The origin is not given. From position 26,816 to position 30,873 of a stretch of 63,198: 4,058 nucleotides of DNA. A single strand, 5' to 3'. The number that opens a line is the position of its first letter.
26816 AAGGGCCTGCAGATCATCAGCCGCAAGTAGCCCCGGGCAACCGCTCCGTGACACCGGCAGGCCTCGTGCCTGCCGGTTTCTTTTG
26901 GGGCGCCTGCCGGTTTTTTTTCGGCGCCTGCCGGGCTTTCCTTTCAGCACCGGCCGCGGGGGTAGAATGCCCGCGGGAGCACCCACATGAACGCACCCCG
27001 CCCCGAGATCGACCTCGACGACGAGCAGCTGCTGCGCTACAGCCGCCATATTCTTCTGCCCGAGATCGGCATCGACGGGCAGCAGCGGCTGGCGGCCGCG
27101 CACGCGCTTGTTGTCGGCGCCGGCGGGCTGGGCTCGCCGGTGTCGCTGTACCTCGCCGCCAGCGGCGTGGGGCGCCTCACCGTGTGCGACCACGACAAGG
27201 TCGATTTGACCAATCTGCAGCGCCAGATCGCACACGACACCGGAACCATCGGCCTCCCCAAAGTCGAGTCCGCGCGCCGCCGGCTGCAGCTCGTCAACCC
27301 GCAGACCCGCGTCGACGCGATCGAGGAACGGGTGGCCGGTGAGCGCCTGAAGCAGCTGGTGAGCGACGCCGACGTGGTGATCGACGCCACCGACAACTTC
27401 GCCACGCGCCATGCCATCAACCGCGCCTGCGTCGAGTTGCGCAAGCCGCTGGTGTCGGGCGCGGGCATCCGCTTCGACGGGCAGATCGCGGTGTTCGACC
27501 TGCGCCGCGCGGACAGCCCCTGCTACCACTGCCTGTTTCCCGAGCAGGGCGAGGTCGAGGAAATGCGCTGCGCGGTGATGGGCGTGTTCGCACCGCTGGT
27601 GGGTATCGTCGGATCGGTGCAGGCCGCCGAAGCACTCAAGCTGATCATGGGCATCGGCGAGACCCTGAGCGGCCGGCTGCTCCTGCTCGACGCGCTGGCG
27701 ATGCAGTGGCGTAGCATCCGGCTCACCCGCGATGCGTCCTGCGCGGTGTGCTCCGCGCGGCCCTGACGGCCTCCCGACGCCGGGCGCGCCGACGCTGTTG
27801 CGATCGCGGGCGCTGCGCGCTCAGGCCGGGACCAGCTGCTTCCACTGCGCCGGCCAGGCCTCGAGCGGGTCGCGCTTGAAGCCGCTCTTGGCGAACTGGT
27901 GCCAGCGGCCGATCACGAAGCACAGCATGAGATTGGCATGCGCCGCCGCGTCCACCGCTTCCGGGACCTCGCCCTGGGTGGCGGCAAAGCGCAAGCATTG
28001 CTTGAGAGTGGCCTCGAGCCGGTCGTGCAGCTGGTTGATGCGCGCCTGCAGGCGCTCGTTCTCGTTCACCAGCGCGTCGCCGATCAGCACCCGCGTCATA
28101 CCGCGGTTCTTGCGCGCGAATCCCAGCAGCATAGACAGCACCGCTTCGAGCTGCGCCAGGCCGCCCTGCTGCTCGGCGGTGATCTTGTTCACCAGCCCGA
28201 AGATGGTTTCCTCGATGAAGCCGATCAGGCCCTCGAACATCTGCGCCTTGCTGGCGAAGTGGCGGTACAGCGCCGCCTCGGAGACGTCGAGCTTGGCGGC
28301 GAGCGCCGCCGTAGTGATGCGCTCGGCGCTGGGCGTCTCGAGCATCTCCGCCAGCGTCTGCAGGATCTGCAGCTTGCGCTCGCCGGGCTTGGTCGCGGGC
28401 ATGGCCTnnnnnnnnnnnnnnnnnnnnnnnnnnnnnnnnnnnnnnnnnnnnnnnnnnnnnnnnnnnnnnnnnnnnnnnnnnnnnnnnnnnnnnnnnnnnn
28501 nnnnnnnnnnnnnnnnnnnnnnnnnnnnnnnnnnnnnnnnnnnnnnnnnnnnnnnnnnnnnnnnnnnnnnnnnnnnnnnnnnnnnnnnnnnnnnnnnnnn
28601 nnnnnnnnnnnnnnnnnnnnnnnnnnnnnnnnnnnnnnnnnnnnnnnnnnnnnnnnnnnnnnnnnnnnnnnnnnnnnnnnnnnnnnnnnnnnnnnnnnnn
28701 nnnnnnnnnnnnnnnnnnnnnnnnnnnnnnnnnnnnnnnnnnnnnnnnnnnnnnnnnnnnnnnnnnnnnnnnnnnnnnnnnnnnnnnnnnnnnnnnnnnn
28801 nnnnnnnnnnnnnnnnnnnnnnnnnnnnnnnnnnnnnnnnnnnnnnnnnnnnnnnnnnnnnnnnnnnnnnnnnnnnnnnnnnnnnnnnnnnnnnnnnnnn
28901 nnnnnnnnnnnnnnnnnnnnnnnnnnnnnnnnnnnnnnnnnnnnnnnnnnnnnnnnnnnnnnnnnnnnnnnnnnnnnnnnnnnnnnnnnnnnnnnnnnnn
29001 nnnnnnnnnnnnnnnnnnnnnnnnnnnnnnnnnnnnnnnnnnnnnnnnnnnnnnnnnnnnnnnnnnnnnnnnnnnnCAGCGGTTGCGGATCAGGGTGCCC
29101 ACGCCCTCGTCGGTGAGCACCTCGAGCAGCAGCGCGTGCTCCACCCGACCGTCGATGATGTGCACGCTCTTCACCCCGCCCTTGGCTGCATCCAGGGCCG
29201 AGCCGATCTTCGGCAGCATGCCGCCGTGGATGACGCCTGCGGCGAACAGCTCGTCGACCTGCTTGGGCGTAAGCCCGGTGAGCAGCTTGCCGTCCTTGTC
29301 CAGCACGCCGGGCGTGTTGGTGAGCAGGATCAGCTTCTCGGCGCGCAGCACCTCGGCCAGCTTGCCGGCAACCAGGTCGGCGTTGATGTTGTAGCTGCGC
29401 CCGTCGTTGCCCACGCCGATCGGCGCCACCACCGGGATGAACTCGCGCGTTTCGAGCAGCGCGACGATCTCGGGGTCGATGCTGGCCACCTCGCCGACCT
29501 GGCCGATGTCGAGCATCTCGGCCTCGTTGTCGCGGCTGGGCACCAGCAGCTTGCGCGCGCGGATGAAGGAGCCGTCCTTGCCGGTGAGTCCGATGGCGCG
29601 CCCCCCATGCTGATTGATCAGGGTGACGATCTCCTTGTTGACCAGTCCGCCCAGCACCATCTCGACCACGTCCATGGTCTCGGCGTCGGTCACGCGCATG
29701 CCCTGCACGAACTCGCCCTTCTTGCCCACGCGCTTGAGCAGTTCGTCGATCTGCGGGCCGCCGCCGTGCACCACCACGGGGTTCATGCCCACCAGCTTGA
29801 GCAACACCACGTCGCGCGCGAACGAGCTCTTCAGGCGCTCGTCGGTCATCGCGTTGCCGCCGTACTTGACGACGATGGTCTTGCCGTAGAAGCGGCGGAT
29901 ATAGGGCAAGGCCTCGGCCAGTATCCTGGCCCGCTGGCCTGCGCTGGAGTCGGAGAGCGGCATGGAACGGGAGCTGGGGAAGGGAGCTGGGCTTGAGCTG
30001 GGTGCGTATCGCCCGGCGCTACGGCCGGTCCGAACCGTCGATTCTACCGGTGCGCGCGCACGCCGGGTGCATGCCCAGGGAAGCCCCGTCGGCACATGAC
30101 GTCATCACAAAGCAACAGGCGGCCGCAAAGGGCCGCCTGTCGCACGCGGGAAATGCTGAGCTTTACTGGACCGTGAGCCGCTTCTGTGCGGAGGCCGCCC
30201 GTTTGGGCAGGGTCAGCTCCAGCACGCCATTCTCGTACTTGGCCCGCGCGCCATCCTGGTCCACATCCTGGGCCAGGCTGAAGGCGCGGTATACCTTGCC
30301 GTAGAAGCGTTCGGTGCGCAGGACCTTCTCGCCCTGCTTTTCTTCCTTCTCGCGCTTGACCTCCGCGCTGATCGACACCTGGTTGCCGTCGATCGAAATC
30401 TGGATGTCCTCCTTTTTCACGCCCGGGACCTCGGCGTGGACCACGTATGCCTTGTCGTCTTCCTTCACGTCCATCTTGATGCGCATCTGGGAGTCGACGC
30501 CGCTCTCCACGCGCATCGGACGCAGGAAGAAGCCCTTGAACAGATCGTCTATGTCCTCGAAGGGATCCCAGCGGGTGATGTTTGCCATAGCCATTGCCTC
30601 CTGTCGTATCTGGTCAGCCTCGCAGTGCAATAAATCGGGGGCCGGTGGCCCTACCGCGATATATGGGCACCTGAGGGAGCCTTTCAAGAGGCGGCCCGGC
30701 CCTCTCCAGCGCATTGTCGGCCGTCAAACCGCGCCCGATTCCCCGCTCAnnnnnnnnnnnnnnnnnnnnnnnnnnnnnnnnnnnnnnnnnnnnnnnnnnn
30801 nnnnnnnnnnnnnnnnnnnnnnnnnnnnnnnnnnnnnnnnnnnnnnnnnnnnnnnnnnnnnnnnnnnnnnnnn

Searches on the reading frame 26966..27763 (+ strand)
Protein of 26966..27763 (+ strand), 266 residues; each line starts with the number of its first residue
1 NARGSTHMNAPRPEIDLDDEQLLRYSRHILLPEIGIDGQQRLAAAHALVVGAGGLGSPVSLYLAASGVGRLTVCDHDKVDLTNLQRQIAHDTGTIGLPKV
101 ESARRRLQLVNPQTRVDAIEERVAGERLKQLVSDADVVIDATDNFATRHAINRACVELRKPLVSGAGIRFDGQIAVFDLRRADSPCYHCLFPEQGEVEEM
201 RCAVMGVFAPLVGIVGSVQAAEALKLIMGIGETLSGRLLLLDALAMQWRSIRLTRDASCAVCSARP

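Call 24: search_protein_families(library=pfam, proteins=[window:26966-27763:+], max_evalue=0.0001)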
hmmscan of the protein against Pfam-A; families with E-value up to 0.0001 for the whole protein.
window:26966-27763:+ (266 aa): 2 families
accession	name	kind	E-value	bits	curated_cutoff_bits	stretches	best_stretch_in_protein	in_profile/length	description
PF00899.27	ThiF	-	2.1e-80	269.8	28.1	1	25-260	1-237/238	ThiF family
PF03435.24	Sacchrp_dh_NADP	-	6.8e-06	26.9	25.1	1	48-163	2-96/129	Saccharopine dehydrogenase NADP binding domain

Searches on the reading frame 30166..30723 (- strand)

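Call 24: search_protein_families(library=pfam, proteins=[window:30166-30723:-], max_evalue=0.0001)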
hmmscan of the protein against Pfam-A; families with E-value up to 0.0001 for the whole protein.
window:30166-30723:- (186 aa): 1 family
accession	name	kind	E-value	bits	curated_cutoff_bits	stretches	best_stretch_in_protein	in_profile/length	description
PF00011.27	HSP20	-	2.3e-22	79.5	20.8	1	85-181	1-97/102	Hsp20/alpha crystallin family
